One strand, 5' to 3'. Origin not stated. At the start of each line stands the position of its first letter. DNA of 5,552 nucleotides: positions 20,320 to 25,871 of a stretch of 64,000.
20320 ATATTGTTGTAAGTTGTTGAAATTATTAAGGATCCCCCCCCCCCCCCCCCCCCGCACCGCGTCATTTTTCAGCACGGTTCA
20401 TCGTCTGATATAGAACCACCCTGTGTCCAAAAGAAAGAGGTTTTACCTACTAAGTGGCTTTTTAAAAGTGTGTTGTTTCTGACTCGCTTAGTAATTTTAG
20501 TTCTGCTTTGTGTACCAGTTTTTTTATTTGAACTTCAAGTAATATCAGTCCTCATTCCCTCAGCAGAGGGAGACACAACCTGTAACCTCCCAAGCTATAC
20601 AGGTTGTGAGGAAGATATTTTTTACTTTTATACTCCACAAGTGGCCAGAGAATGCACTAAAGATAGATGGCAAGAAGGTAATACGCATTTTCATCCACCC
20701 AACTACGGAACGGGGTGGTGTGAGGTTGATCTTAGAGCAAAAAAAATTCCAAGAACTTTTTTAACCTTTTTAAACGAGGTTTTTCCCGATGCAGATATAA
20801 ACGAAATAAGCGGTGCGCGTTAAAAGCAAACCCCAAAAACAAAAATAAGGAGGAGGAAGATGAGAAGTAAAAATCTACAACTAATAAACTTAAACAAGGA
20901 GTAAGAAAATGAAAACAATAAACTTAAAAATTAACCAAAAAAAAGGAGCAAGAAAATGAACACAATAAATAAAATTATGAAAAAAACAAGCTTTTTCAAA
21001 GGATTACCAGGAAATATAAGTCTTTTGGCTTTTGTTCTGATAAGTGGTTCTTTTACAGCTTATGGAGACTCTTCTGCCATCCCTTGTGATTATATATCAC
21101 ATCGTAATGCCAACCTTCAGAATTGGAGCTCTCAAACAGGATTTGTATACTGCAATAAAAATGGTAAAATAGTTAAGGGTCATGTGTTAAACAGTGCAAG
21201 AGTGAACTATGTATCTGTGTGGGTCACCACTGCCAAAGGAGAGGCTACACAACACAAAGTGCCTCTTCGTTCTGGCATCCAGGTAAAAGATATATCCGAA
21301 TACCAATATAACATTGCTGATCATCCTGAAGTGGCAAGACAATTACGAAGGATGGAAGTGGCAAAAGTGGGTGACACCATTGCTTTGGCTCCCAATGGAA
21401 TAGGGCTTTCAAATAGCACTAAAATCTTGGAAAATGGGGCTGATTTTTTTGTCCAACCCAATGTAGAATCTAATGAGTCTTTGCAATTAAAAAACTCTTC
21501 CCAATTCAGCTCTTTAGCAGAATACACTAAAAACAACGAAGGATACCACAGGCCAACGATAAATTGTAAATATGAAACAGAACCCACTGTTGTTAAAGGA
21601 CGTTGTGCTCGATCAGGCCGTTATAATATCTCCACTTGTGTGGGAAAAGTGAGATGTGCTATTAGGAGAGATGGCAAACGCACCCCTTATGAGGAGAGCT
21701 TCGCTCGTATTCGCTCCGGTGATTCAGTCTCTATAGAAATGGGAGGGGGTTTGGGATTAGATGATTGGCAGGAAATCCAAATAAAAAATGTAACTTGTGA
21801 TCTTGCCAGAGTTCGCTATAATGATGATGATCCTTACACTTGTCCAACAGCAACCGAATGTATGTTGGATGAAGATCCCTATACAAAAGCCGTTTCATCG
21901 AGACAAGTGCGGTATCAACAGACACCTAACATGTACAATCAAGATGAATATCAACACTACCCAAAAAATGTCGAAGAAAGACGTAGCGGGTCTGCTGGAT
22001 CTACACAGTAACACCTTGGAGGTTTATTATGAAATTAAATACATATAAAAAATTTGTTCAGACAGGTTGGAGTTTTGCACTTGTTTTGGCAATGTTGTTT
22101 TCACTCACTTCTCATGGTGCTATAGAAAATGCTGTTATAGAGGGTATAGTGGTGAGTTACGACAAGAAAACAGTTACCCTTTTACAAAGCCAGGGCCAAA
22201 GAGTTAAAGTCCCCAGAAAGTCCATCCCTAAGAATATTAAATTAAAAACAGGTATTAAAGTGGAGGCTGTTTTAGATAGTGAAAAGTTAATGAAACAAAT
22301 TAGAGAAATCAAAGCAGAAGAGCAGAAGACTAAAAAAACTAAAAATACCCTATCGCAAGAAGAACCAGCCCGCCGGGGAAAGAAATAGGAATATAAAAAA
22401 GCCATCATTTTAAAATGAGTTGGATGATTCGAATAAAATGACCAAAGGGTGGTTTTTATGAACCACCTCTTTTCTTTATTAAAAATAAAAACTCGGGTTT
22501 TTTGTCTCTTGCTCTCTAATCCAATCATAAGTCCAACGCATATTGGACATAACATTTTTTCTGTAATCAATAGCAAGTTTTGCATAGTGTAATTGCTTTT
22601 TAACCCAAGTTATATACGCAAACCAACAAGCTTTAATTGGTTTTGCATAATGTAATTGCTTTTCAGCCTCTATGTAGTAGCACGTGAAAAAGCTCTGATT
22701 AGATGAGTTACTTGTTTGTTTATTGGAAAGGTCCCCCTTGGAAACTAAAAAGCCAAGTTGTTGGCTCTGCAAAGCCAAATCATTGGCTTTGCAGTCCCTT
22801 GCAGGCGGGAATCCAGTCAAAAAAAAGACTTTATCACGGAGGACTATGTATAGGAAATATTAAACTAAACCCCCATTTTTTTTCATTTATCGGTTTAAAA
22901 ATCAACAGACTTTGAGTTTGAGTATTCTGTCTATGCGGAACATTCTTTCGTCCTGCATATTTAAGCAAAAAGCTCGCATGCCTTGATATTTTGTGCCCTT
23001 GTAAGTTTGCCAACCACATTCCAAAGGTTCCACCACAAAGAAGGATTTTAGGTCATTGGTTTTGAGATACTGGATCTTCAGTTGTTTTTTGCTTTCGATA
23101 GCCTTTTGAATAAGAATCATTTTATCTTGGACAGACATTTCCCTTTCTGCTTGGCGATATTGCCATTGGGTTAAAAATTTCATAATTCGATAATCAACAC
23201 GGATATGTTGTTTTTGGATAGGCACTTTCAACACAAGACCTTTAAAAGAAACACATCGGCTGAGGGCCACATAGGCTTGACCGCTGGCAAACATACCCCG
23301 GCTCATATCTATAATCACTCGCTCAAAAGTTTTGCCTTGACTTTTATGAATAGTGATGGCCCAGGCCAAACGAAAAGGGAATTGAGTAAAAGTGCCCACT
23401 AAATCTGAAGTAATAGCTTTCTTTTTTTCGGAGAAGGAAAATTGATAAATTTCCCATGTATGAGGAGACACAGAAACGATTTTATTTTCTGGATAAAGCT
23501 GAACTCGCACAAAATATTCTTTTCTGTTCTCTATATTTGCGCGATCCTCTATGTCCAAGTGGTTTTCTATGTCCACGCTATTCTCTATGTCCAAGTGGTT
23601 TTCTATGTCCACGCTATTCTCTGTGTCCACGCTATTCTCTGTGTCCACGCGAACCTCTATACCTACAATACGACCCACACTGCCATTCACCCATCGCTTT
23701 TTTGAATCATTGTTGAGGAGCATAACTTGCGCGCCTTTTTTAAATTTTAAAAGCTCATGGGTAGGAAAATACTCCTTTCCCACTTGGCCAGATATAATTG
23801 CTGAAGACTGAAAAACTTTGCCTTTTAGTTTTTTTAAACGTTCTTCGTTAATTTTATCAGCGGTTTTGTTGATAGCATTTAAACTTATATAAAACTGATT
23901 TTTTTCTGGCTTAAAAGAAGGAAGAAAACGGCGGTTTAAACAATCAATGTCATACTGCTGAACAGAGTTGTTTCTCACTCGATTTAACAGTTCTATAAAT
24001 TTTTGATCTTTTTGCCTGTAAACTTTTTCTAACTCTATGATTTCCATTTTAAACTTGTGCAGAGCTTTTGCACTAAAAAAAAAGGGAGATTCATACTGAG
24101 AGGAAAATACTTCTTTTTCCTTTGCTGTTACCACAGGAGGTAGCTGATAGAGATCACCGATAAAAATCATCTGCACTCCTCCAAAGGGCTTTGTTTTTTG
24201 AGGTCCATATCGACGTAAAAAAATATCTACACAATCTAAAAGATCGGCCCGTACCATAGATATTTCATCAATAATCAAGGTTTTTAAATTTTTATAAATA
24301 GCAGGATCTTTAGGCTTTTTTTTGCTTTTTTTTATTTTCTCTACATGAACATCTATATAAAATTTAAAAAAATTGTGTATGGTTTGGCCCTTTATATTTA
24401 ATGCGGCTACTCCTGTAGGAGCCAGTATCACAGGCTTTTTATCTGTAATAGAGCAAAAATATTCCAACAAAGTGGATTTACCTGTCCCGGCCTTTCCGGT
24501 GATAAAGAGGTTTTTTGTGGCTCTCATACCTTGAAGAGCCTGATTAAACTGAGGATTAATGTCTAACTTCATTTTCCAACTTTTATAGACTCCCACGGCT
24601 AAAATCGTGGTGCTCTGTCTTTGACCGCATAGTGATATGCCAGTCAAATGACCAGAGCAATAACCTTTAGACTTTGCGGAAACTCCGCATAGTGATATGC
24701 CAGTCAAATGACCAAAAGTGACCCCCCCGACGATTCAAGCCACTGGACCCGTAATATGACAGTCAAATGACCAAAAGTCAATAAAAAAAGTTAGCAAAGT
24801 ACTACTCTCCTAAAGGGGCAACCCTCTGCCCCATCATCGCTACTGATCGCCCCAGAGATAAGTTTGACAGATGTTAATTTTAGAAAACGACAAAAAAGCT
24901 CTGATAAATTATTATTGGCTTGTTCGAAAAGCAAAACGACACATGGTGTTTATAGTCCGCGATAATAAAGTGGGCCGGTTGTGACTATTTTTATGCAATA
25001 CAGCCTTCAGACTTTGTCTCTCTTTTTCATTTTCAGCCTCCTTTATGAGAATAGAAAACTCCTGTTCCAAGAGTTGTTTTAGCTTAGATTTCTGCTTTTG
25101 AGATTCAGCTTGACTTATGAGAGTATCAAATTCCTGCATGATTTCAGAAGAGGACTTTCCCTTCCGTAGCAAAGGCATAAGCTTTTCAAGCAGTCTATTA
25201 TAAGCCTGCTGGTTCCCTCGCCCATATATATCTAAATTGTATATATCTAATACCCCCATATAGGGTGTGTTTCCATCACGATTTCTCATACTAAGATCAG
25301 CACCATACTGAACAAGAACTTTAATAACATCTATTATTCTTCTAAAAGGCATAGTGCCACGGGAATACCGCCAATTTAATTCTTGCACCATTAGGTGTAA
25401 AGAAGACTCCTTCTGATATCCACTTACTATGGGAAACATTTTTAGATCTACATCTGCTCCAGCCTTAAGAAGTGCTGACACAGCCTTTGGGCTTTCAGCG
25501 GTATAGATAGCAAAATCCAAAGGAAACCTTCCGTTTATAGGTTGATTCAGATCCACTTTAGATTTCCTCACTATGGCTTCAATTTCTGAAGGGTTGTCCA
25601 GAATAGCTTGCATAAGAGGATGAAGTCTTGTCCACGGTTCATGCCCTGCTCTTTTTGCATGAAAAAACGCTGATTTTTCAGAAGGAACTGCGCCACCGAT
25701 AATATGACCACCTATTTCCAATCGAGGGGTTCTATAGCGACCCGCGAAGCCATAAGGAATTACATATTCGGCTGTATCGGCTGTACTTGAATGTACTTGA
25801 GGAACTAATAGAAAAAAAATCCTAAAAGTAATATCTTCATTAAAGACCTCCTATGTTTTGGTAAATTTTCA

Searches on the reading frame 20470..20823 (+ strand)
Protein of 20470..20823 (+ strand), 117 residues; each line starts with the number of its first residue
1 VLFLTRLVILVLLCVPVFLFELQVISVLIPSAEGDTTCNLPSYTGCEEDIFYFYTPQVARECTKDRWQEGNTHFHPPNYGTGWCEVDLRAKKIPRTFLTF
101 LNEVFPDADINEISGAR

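Call 8: search_protein_families(library=pfam, proteins=[window:20470-20823:+], max_evalue=0.01)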
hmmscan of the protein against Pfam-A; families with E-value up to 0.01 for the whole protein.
window:20470-20823:+ (117 aa): 0 families

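Call 24: list_cluster_members(proteins=[P0002, P0001, L001:9293-9868:+, window:20470-20823:+])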
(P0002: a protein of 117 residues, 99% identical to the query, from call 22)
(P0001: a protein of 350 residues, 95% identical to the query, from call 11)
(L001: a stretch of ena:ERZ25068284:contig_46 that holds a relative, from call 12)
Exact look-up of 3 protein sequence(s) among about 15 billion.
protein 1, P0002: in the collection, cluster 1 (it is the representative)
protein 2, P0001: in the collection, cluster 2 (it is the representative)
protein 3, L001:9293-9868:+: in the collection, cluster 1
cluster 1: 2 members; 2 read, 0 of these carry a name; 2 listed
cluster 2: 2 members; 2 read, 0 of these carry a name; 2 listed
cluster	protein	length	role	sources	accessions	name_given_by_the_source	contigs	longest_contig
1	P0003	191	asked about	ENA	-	-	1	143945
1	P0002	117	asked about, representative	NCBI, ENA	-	-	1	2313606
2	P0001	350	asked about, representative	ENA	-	-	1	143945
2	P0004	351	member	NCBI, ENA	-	-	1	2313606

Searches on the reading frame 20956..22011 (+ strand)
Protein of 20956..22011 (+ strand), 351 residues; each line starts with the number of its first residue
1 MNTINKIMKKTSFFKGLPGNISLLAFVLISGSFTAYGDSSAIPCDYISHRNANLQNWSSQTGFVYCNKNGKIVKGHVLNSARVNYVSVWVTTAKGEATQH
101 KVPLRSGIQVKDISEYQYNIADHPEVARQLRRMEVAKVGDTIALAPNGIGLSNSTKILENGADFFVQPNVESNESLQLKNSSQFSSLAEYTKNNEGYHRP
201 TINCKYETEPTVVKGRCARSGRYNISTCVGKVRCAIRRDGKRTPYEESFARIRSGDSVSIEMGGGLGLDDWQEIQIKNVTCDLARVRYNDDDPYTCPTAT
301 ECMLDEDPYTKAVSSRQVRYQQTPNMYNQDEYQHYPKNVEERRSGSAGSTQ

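Call 8: search_protein_families(library=pfam, proteins=[window:20956-22011:+], max_evalue=0.01)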
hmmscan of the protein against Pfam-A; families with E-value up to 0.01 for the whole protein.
window:20956-22011:+ (351 aa): 0 families

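Call 11: find_homologous_proteins(query=window:20956-22011:+)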
Query window:20956-22011:+ (351 aa): 1 proteins with E <= 0.001 among 1207 candidates.
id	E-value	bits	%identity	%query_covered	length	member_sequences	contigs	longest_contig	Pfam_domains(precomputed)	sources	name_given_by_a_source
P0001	4.8e-222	754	95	100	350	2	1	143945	-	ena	-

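Call 12: find_encoding_contigs(protein=P0001, flank=10000)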
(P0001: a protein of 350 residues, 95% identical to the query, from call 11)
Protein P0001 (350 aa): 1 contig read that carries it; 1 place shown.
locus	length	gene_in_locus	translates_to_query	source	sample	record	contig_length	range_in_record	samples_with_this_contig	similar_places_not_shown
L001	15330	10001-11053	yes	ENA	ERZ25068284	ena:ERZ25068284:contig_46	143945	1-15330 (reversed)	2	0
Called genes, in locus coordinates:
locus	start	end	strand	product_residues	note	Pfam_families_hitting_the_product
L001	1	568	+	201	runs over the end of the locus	-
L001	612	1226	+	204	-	PF27070:HTH_Rpn_C (weak)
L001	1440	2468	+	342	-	PF03781:FGE-sulfatase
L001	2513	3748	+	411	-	PF13174:TPR_6 (faint), PF13181:TPR_8 (faint), PF13374:TPR_10 (faint), PF13414:TPR_11 (weak), PF00515:TPR_1, PF07719:TPR_2 (weak), PF13424:TPR_12 (weak), PF00515:TPR_1 (weak), +4 more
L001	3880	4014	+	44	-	-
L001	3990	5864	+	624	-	-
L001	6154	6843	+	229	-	-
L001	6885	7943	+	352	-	-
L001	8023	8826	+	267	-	-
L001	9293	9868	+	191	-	-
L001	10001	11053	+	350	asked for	-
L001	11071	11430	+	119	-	-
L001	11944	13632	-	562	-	PF02689:Herpes_Helicase (faint), PF05970:PIF1, PF13245:AAA_19, PF13604:AAA_30, PF13280:WYL (weak)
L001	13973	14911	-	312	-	-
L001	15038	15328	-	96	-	?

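Call 13: find_encoding_contigs(protein=window:20956-22011:+, flank=10000)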
Protein window:20956-22011:+ (351 aa): no gene with exactly this product is on record in the collection.

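Call 17: find_related_loci(query=window:20956-22011:+, collection=genome_contigs, flank=10000)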
Query window:20956-22011:+ (351 aa) in genome_contigs; peptide patterns used: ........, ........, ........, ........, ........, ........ (x = any residue, [..] = any of these).
50 stretches matched a pattern, but none encodes a relative of the query by tblastn (E <= 1e-3).

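Call 22: find_homologous_proteins(query=L001:9293-9868:+, max_evalue=0.01)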
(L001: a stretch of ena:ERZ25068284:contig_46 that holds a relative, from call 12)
Query L001:9293-9868:+ (191 aa): 1 proteins with E <= 0.01 among 49 candidates.
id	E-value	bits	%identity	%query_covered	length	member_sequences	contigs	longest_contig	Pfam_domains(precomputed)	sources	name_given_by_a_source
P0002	1.0e-74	268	99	61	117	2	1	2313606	-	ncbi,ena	-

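Call 23: find_encoding_contigs(protein=P0002, flank=10000)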
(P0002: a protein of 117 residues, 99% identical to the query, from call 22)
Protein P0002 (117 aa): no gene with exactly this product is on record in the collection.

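Call 31: predict_structure(protein=P0003)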
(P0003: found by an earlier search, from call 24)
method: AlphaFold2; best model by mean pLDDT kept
length: 191 residues; sequences in the alignment: 1
mean_pLDDT: 59.2   pTM: 0.32
mean pLDDT of the five models: 59.2, 56.6, 52.1, 51.5, 44.6
residues with pLDDT >= 90: 0; 70-90: 38; 50-70: 111; < 50: 42
segments of 3 or more residues with pLDDT < 50: 1-6, 97-120, 185-191
pLDDT, mean of each block of 10 residues (from residue 1): 45 69 69 59 58 57 62 81 79 54 37 41 58 62 62 60 62 67 45 33
secondary structure, 60 per line:
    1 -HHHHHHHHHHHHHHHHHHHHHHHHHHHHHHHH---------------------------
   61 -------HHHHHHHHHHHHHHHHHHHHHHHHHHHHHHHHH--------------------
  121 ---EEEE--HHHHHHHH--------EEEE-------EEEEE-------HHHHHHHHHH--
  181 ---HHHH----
elements in order: H2-33 H68-100 E124-127 H130-137 E146-149 E157-161 H169-178 H184-187

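Call 32: search_protein_representatives(protein=P0003)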
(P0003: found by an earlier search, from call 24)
Query: 191 residues. Proteins with E-value up to 0.001 (for the whole library): 5; up to 1e-10: 3; up to 1e-30: 1. The best 5 are listed.
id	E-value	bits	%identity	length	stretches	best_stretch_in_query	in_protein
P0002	3.3e-75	268.3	100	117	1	76-191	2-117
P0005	1.5e-19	86.6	44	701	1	24-185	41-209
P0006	8.9e-11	58.0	40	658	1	84-188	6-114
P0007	1.1e-08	51.2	41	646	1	76-182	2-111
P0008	2.9e-05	40.0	52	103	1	126-171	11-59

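Call 34: find_encoding_contigs(protein=P0005, flank=5000, max_places=6)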
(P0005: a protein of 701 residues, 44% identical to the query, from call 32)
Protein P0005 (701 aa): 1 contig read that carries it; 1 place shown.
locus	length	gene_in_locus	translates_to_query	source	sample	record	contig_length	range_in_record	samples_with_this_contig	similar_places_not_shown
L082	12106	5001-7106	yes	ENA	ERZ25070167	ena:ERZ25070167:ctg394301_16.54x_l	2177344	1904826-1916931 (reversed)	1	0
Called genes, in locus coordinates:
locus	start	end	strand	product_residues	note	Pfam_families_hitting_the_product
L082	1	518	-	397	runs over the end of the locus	-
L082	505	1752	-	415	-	PF00999:Na_H_Exchanger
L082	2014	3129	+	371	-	PF03054:tRNA_Me_trans, PF20259:tRNA_Me_trans_M, PF20258:tRNA_Me_trans_C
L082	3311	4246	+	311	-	PF12796:Ank_2 (faint), PF13606:Ank_3 (faint), PF00023:Ank (faint)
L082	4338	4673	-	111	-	-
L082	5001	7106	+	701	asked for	PF13576:Pentapeptide_3 (faint), PF13599:Pentapeptide_4 (faint), PF00805:Pentapeptide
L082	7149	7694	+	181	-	-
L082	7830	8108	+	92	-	-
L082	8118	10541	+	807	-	PF00082:Peptidase_S8, PF13646:HEAT_2 (weak)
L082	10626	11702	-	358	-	PF01544:CorA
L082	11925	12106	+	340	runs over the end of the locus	-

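Call 35: find_encoding_contigs(protein=P0007, flank=5000, max_places=6)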
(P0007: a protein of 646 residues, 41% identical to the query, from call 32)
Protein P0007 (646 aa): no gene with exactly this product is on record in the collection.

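Call 36: find_encoding_contigs(protein=P0006, flank=5000, max_places=6)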
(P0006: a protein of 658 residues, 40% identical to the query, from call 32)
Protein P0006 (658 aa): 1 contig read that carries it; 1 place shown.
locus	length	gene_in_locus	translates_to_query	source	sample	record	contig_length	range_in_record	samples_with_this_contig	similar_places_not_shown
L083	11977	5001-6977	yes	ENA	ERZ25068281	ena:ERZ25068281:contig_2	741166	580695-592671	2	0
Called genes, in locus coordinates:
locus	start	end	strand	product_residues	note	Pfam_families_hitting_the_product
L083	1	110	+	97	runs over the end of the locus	-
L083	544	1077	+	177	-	PF27070:HTH_Rpn_C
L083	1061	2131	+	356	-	-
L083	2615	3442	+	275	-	-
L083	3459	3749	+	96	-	-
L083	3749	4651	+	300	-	-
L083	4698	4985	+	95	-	-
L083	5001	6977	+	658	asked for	PF13576:Pentapeptide_3 (faint), PF13599:Pentapeptide_4, PF00805:Pentapeptide (weak)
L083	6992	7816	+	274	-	-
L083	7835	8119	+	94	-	-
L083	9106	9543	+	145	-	PF27070:HTH_Rpn_C (weak)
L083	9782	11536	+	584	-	PF03068:PAD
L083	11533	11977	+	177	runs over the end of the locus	-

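Call 77: predict_structure(alignment_id=A7)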
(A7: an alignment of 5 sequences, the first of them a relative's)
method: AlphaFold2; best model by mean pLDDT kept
length: 191 residues; sequences in the alignment: 5
mean_pLDDT: 56.5   pTM: 0.28
mean pLDDT of the five models: 56.5, 53.7, 51.7, 50.6, 50.5
residues with pLDDT >= 90: 0; 70-90: 49; 50-70: 66; < 50: 76
segments of 3 or more residues with pLDDT < 50: 95-167, 189-191
pLDDT, mean of each block of 10 residues (from residue 1): 67 79 75 68 65 57 64 79 74 50 39 34 37 39 39 39 44 67 59 40
secondary structure, 60 per line:
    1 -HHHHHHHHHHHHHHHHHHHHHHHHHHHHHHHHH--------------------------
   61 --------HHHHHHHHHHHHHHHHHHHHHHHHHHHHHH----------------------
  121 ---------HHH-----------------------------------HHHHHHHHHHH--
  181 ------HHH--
elements in order: H2-34 H69-98 H168-178

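Call 82: list_cluster_members(proteins=[P0005, P0006, P0007, P0008])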
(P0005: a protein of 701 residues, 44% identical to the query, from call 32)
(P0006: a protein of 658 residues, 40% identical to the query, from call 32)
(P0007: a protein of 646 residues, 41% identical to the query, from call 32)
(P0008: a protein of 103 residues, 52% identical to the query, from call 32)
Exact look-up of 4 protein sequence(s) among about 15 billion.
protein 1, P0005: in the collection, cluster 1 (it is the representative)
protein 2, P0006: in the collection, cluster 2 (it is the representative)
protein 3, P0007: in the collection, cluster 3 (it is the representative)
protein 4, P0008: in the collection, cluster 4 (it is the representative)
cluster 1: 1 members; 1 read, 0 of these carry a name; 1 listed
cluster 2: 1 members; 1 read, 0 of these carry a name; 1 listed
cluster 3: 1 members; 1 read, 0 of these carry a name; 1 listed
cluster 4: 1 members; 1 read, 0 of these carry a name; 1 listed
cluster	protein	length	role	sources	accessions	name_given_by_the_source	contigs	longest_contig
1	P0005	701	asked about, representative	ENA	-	-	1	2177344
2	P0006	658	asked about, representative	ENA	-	-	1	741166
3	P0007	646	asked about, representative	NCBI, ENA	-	-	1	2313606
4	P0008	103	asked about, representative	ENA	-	-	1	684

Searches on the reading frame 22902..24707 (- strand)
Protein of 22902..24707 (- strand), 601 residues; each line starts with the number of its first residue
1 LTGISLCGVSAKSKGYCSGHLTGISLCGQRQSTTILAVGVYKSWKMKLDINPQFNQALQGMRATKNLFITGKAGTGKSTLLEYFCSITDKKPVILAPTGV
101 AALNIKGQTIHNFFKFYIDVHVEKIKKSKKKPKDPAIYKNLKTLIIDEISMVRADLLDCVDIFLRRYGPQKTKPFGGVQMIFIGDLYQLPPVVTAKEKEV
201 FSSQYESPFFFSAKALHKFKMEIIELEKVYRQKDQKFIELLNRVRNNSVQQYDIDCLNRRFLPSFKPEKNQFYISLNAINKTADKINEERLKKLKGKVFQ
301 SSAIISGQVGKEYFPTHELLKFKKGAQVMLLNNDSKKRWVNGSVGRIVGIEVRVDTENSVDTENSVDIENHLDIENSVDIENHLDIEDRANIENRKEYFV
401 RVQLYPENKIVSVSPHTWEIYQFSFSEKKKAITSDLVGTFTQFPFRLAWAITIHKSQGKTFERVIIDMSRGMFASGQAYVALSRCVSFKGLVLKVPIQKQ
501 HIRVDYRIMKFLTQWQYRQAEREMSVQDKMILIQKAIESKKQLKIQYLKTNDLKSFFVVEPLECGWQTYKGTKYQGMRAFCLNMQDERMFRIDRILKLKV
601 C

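Call 8: search_protein_families(library=pfam, proteins=[window:22902-24707:-], max_evalue=0.01)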
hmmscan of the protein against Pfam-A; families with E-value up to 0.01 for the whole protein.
window:22902-24707:- (601 aa): 16 families
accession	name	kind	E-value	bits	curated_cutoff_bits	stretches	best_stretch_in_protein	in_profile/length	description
PF05970.20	PIF1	-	2.3e-30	106.3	25.9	1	63-251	21-219/223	PIF1-like helicase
PF13245.12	AAA_19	-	1.1e-11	45.4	25.1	1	56-192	3-132/134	AAA domain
PF13604.12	AAA_30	-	1.5e-09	38.3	27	1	67-250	21-174/191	AAA domain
PF13280.12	WYL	-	8.7e-06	26.1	21.8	1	532-600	5-70/70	WYL domain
PF01443.25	Viral_helicase1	-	2.9e-05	24.5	21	0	435-484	178-219/228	Viral superfamily 1 RNA helicase core domain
PF13538.12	UvrD_C_2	-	6.7e-05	23.1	27.4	1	447-470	1-24/52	UvrD-like helicase C-terminal domain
PF13479.12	AAA_24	-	0.00011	22.6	27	1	65-160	3-84/195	AAA domain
PF21530.3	Pif1_2B_dom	-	0.00016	21.8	23.9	1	313-349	10-46/47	DNA helicase Pif1, 2B domain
PF18335.7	SH3_13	-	0.00047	20.3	41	1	321-355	25-55/65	ATP-dependent RecD-like DNA helicase SH3 domain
PF13191.12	AAA_16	-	0.00088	20.2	32.6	1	56-91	14-52/167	AAA ATPase domain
PF20720.3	nSTAND3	-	0.004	17.3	27.2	0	51-85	4-38/155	Novel STAND NTPase 3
PF12775.13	AAA_7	-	0.0041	17.1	25.8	0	61-155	30-115/181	P-loop containing dynein motor region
PF13401.12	AAA_22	-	0.0047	17.7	27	0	65-158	6-102/130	AAA domain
PF13173.12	AAA_14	-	0.0052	17.2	27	0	65-153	3-75/129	AAA domain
PF13555.12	AAA_29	-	0.0059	16.8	27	0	62-81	20-39/61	P-loop containing region of AAA domain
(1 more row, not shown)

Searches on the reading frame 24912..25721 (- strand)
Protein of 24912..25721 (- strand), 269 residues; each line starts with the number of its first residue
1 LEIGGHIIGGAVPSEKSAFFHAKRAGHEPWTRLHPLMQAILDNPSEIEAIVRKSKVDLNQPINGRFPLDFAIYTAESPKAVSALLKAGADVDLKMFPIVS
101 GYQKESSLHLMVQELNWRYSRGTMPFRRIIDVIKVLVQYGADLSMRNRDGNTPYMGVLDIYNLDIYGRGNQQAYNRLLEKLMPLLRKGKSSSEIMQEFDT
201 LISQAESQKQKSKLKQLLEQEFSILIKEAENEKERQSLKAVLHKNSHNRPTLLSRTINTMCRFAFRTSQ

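Call 8: search_protein_families(library=pfam, proteins=[window:24912-25721:-], max_evalue=0.01)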
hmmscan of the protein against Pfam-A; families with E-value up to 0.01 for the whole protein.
window:24912-25721:- (269 aa): 6 families
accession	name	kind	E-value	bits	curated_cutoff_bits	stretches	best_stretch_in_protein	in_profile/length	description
PF12796.13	Ank_2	-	2.5e-06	28.4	27.3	1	32-94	29-89/90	Ankyrin repeats (3 copies)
PF00023.36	Ank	-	8.4e-06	26.3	21.1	0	63-94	1-31/33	Ankyrin repeat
PF13637.12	Ank_4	-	8.1e-05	23.3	22.7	0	131-153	11-33/50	Ankyrin repeats (many copies)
PF13606.12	Ank_3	-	0.00012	22.6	22.3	0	34-59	4-29/30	Ankyrin repeat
PF13857.12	Ank_5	-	0.00041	21.1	27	0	131-154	30-53/56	Ankyrin repeats (many copies)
PF02074.21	Peptidase_M32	-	0.0065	15.6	25.1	1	111-219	103-212/489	Carboxypeptidase Taq (M32) metallopeptidase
